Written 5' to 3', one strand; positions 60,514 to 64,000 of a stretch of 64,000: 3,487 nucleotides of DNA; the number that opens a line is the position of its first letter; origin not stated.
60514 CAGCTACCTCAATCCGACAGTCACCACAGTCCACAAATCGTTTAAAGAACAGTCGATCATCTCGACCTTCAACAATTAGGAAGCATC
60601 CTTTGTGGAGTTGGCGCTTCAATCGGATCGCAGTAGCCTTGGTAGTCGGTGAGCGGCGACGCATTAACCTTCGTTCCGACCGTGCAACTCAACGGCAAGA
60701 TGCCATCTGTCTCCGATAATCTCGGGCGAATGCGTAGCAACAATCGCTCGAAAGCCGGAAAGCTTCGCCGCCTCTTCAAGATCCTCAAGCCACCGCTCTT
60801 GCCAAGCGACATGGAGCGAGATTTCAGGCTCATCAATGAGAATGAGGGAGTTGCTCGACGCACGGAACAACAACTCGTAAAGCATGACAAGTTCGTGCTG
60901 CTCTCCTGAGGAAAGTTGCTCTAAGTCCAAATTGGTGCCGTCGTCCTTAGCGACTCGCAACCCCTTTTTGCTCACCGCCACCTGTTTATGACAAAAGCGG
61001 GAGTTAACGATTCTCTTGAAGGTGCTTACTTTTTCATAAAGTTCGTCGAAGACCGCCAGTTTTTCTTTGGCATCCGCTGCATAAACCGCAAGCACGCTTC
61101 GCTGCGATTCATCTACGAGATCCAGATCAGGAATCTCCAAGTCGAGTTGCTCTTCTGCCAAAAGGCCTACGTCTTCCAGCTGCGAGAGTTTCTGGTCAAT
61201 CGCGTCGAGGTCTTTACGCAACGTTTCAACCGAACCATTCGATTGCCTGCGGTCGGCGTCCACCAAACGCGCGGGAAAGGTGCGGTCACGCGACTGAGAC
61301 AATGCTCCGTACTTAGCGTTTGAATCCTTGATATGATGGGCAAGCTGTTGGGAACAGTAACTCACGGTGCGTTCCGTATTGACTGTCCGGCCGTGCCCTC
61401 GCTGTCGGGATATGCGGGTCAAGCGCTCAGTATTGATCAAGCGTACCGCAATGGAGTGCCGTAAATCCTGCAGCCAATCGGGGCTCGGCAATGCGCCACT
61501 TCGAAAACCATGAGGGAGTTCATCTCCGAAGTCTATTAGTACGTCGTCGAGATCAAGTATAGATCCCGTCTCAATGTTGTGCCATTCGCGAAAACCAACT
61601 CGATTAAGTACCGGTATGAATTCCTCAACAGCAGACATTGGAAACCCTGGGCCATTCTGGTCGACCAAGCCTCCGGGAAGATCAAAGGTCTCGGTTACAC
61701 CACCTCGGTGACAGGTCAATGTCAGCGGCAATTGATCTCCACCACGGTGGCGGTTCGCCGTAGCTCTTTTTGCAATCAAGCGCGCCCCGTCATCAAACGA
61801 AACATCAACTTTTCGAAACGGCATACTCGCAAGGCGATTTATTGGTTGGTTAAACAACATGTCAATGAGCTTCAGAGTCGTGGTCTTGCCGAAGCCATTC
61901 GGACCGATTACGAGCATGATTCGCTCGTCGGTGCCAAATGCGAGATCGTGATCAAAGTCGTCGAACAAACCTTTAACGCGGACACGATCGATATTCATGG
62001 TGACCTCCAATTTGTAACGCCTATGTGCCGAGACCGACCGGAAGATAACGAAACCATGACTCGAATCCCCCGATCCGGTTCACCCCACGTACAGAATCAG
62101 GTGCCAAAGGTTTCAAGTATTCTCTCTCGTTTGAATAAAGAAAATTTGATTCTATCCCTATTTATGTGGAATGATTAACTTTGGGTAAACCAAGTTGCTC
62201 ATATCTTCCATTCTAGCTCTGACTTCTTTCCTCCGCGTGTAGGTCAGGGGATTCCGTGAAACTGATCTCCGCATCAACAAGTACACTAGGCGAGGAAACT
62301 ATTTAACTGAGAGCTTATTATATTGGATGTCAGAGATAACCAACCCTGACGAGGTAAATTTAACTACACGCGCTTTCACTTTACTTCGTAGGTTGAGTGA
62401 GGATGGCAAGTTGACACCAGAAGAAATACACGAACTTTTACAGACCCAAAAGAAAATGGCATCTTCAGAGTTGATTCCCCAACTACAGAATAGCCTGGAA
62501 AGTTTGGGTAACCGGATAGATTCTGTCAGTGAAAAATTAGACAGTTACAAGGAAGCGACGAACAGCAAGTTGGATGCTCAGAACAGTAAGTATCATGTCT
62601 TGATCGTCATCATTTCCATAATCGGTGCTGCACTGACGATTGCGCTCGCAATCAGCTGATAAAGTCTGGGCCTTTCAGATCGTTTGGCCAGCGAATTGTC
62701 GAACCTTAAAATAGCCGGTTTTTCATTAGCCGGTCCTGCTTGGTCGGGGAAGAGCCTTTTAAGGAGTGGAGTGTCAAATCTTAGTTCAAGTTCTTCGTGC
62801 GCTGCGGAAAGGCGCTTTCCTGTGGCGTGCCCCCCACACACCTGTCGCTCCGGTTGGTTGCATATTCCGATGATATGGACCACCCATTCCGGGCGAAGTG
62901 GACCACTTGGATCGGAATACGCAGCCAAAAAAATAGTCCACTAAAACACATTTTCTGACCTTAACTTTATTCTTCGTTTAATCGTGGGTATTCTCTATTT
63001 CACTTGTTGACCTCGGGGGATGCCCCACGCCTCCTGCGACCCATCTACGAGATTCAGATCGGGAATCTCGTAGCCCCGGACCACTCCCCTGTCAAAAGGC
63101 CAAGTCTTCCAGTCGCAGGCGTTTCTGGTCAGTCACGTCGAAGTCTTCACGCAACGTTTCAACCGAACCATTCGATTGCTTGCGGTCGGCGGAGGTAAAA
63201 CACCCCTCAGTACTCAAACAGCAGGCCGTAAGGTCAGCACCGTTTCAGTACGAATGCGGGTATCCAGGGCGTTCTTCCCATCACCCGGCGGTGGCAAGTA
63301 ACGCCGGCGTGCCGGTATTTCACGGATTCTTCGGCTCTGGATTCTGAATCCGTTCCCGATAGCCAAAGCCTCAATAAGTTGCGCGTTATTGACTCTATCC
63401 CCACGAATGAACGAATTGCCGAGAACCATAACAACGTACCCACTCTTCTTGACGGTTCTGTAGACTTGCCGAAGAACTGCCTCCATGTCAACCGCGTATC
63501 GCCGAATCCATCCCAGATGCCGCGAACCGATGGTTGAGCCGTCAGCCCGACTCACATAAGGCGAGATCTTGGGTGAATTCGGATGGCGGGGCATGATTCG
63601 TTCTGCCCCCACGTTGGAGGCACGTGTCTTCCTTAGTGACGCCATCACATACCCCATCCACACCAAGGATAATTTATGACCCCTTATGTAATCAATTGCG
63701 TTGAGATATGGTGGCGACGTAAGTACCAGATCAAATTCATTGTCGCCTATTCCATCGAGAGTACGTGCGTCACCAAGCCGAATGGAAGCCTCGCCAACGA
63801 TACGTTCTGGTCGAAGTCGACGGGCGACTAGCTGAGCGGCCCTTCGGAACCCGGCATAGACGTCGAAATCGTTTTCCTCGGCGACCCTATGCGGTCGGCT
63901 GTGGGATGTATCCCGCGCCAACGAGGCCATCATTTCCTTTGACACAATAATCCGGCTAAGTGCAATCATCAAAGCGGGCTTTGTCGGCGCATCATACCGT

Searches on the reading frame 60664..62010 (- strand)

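Call 66: search_protein_families(library=pfam, proteins=[window:60664-62010:-], max_evalue=0.001)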
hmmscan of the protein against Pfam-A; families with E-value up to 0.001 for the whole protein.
window:60664-62010:- (448 aa): 4 families
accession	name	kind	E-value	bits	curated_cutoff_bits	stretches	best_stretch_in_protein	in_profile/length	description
PF13304.12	AAA_21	-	1e-18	68.9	27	1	349-432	221-303/304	AAA domain, putative AbiEii toxin, Type IV TA system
PF13175.12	AAA_15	-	1.4e-18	68.2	32.1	2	202-432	208-374/374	AAA ATPase domain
PF00005.33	ABC_tran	-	1.1e-06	29.7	25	0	30-53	12-35/137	ABC transporter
PF13476.12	AAA_23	-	0.00027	22.1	27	0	22-288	14-176/201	AAA domain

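Call 68: search_protein_families(library=padloc, proteins=[window:60664-62010:-], max_evalue=0.001)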
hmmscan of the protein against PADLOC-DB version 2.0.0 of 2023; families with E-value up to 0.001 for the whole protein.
window:60664-62010:- (448 aa): 104 families (the best 25 are shown)
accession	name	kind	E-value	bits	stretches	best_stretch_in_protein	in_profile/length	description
PDLC04164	AriA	-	2.2e-26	90.9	1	322-437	125-241/253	-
PDLC00265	PtuA1|PtuA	-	1.9e-23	81.4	1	321-434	269-374/479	AAA ATPase domain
PDLC00283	PtuA1|PtuA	-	4.1e-22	76.9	1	351-433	261-345/448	AAA ATPase domain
PDLC00289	PtuA1|PtuA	-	1.7e-21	74.8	1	356-434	218-294/404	AAA ATPase domain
PDLC00303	PtuA1|PtuA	-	5.2e-20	69.9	1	353-432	204-282/386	AAA ATPase domain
PDLC02979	AriA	-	7.8e-20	70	2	250-432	202-373/373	-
PDLC02980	AriA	-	1.7e-19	68.9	2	264-432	179-303/304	-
PDLC00285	PtuA1|PtuA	-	1.7e-19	68.4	1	305-433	218-331/432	AAA ATPase domain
PDLC00273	PtuA1|PtuA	-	5.1e-19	66.5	1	337-433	175-270/375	AAA ATPase domain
PDLC00266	PtuA1|PtuA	-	7.4e-19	66.4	1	349-433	296-381/483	AAA ATPase domain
PDLC00271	PtuA1|PtuA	-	5e-16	57.3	2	341-434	223-324/421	AAA ATPase domain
PDLC02981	AriAB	-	2e-15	54.5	2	353-432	297-377/694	-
PDLC02914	ATPase-Toprim_I-B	-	6.9e-15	53.2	1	353-432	172-248/443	-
PDLC00278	PtuA1|PtuA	-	2.4e-14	51.5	1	341-432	229-331/436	AAA ATPase domain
PDLC00293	PtuA1|PtuA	-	3e-13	47.6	1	300-433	252-387/527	AAA ATPase domain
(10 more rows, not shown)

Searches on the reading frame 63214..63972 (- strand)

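Call 66: search_protein_families(library=pfam, proteins=[window:63214-63972:-], max_evalue=0.001)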
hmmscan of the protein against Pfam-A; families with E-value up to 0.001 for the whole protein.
window:63214-63972:- (252 aa): 0 families

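Call 68: search_protein_families(library=padloc, proteins=[window:63214-63972:-], max_evalue=0.001)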
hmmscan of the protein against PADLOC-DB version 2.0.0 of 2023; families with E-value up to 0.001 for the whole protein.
window:63214-63972:- (252 aa): 16 families
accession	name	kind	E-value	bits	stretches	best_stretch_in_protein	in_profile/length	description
PDLC03364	MTase_II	-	4.7e-13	46.9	1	44-223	201-359/380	Type II methyltransferase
PDLC03224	MTase_II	-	1.2e-11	42.2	1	72-119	289-336/481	Type II methyltransferase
PDLC03362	MTase_II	-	1.3e-11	42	1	59-213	243-404/438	Type II methyltransferase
PDLC03380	MTase_II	-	2.5e-10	38.1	1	66-113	250-296/393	Type II methyltransferase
PDLC03353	MTase_II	-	6.1e-10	37.1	1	64-216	12-114/260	Type II methyltransferase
PDLC03389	MTase_II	-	1.2e-09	35.4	1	68-216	268-423/445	Type II methyltransferase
PDLC03306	MTase_II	-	4.2e-09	33.9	1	59-109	220-270/422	Type II methyltransferase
PDLC03387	MTase_II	-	2.3e-07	28.3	0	63-100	13-51/289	Type II methyltransferase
PDLC03376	MTase_II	-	4.5e-07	27.9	1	59-96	106-143/249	Type II methyltransferase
PDLC03322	MTase_II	-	2.9e-06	24.4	1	72-223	254-414/446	Type II methyltransferase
PDLC03239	MTase_II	-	3.8e-06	23.9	0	76-115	281-326/442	Type II methyltransferase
PDLC03377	MTase_II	-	4.3e-06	23.6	1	77-110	314-348/504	Type II methyltransferase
PDLC04134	mad2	-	1.5e-05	22.1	1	46-204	329-414/492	mads_2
PDLC03325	MTase_II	-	1.6e-05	21.9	1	61-102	274-315/426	Type II methyltransferase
PDLC03316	MTase_II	-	3.7e-05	20.9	0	64-97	40-72/390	Type II methyltransferase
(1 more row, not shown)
